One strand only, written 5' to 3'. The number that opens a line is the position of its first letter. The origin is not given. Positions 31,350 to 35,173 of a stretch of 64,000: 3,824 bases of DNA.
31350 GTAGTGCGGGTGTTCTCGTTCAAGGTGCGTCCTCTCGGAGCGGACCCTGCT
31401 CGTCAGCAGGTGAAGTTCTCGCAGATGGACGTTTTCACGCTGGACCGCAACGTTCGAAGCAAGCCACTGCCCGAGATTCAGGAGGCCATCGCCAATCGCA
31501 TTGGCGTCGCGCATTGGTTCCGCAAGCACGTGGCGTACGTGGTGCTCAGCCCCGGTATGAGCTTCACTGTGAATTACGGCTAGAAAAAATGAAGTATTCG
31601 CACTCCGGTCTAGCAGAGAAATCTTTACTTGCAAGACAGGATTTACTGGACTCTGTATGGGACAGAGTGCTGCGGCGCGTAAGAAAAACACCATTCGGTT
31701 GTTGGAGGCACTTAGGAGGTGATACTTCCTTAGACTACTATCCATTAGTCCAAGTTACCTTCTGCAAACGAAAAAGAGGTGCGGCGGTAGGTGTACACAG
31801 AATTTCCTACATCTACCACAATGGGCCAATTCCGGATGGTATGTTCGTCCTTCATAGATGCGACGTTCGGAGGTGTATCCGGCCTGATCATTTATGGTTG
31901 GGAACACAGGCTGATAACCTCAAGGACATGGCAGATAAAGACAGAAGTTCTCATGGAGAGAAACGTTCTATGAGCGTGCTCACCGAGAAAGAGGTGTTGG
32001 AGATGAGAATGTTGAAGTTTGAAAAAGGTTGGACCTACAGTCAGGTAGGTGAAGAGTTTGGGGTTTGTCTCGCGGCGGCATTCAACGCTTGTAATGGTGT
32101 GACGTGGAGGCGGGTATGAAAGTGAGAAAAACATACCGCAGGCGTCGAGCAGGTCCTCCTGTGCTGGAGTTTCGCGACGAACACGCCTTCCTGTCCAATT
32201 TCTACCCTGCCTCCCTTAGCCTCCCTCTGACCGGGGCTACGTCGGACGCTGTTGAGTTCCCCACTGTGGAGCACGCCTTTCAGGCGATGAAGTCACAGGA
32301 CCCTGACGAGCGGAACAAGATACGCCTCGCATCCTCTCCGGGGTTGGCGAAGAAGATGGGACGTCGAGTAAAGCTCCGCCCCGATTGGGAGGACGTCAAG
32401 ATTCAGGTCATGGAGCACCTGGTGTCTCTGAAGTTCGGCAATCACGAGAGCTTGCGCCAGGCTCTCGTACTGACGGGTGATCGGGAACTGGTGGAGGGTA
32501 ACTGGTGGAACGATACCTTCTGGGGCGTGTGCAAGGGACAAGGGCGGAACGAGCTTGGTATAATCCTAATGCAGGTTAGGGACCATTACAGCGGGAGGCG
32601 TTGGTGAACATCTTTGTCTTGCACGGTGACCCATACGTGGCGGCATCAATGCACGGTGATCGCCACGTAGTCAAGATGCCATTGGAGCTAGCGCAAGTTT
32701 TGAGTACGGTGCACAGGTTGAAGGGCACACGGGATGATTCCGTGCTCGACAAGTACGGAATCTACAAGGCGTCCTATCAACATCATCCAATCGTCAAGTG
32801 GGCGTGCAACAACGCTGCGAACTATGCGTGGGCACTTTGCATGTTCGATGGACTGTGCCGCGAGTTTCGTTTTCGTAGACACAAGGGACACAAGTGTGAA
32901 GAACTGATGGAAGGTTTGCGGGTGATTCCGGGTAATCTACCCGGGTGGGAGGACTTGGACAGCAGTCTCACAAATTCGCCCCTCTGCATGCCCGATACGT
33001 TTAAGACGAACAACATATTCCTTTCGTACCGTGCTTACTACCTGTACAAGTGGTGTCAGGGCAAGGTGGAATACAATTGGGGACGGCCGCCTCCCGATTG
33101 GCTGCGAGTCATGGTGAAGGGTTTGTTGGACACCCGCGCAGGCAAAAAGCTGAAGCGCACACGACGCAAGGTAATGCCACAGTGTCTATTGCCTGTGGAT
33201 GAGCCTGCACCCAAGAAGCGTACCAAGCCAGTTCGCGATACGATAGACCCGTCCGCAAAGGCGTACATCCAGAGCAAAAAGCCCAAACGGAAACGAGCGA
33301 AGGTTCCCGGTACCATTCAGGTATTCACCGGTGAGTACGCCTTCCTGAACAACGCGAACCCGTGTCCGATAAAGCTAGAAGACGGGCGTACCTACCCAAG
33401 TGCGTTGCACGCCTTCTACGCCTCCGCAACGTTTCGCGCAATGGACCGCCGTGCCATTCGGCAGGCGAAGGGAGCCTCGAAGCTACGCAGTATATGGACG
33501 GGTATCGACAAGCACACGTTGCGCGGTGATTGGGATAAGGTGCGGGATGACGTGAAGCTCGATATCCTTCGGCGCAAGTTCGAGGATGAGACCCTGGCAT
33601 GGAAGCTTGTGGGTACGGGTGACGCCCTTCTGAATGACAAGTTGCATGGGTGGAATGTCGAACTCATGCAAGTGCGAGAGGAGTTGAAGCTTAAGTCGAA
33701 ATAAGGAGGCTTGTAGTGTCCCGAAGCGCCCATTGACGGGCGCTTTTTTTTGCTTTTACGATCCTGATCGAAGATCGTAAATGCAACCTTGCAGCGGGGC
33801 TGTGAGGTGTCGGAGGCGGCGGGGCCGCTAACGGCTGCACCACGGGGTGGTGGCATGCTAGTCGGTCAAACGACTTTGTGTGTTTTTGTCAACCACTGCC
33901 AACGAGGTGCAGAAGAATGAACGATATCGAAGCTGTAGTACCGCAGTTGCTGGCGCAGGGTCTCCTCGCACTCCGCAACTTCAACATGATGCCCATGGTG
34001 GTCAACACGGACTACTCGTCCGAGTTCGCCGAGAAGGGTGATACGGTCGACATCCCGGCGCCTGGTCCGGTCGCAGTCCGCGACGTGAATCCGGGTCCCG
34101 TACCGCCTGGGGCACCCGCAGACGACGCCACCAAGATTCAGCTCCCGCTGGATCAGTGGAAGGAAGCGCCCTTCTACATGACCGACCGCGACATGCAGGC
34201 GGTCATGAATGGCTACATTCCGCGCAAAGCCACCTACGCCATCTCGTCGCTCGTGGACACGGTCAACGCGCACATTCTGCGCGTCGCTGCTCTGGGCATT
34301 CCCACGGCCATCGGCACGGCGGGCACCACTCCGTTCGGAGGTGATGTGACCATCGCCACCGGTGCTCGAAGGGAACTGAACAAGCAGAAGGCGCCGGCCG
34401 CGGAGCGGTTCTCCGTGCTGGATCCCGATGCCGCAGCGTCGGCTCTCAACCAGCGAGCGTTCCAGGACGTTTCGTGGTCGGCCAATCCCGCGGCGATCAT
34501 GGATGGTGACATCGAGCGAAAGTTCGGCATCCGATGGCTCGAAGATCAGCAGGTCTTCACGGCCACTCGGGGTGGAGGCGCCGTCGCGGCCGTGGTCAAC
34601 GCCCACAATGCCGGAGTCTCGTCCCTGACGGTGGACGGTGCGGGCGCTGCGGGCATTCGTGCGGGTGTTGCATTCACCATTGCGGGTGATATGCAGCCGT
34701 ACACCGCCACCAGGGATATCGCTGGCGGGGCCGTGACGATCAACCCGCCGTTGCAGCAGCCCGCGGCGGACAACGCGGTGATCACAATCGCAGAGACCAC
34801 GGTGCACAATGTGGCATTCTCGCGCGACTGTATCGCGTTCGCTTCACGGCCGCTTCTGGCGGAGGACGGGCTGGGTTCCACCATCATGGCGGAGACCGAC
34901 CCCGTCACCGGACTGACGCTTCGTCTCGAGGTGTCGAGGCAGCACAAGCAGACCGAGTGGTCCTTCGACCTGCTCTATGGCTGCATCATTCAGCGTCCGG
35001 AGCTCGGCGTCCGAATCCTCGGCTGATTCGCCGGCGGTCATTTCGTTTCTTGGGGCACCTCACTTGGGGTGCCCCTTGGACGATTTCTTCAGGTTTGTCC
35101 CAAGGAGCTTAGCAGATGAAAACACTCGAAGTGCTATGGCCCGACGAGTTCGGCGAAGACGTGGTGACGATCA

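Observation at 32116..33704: NADAR gene followed by a DenV-like glycosylase fused to a second, degenerate NADAR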

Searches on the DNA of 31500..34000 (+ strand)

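Call 11: search_dna_similar(query=window:31500-34000:+, collection=phages, mode=distant, max_rows=20)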
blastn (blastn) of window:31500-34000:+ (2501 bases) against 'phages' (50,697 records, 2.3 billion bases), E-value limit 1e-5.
No match.

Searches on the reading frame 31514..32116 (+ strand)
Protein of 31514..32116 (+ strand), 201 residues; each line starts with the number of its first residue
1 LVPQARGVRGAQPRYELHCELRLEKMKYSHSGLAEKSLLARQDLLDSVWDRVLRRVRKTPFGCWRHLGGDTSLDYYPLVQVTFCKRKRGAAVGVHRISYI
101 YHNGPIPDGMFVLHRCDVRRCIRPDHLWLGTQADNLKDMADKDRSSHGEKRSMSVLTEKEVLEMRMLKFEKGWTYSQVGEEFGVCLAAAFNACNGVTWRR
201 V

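Call 15: search_protein_families(library=pfam, proteins=[window:31514-32116:+], max_evalue=0.001)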
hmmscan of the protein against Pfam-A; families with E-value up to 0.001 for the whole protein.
window:31514-32116:+ (201 aa): 2 families
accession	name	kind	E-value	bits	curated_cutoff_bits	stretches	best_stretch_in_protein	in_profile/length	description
PF13392.12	HNH_3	-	1e-14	54.3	24.8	1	93-136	2-45/46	HNH endonuclease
PF05551.17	zf-His_Me_endon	-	0.0004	21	27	1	109-137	64-92/131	Zinc-binding loop region of homing endonuclease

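Call 103: search_protein_families(library=phrogs, proteins=[window:31514-32116:+], max_evalue=0.01)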
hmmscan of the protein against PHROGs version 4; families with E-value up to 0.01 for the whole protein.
window:31514-32116:+ (201 aa): 11 families
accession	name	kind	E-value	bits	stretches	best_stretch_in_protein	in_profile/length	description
phrog_1872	-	DNA, RNA and nucleotide metabolism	2.4e-24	87.1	1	41-163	12-133/166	endonuclease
phrog_59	-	DNA, RNA and nucleotide metabolism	1.6e-21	78.2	1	63-201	158-275/423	HNH endonuclease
phrog_826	-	DNA, RNA and nucleotide metabolism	1.2e-17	65.4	1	30-149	52-173/281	HNH endonuclease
phrog_6254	-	DNA, RNA and nucleotide metabolism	4.1e-17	63.9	1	59-159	10-107/154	HNH endonuclease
phrog_3593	-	DNA, RNA and nucleotide metabolism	2e-14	54.8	1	50-152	57-153/210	HNH endonuclease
phrog_1492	-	DNA, RNA and nucleotide metabolism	8.6e-14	52.5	1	80-150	100-170/414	HNH endonuclease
phrog_4842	-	DNA, RNA and nucleotide metabolism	6.6e-07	30.2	1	89-127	97-135/154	HNH endonuclease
phrog_99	-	DNA, RNA and nucleotide metabolism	2.2e-06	28.6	1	85-148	153-214/383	HNH endonuclease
phrog_20467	-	DNA, RNA and nucleotide metabolism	2e-05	25.4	1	151-185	58-91/112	HNH endonuclease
phrog_6156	-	DNA, RNA and nucleotide metabolism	0.00044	20.6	1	139-200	169-229/261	endonuclease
phrog_10495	-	DNA, RNA and nucleotide metabolism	0.0048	18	1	89-145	5-61/63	HNH endonuclease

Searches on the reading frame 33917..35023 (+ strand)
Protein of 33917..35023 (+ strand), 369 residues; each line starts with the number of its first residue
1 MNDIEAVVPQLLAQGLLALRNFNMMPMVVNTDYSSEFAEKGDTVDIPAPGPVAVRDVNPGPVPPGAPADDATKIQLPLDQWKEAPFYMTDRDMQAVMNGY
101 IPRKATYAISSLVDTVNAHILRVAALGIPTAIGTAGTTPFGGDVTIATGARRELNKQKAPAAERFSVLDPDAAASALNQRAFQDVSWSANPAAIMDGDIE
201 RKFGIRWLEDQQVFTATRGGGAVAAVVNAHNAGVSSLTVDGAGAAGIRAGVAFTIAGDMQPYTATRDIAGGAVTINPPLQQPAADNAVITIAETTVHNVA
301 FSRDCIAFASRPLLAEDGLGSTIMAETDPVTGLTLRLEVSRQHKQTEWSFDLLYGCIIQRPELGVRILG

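Call 82: search_protein_families(library=ncbifam, proteins=[window:33917-35023:+], max_evalue=0.001)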
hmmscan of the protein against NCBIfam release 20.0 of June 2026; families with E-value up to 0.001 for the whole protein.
window:33917-35023:+ (369 aa): 0 families

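Call 92: search_protein_families(library=pfam, proteins=[window:33917-35023:+], max_evalue=0.01)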
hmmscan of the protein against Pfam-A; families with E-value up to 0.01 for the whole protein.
window:33917-35023:+ (369 aa): 1 family
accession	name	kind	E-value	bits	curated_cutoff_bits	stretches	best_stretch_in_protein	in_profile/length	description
PF11651.14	P22_CoatProtein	-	1.3e-22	80.6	24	1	16-369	17-423/423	P22 coat protein - gene protein 5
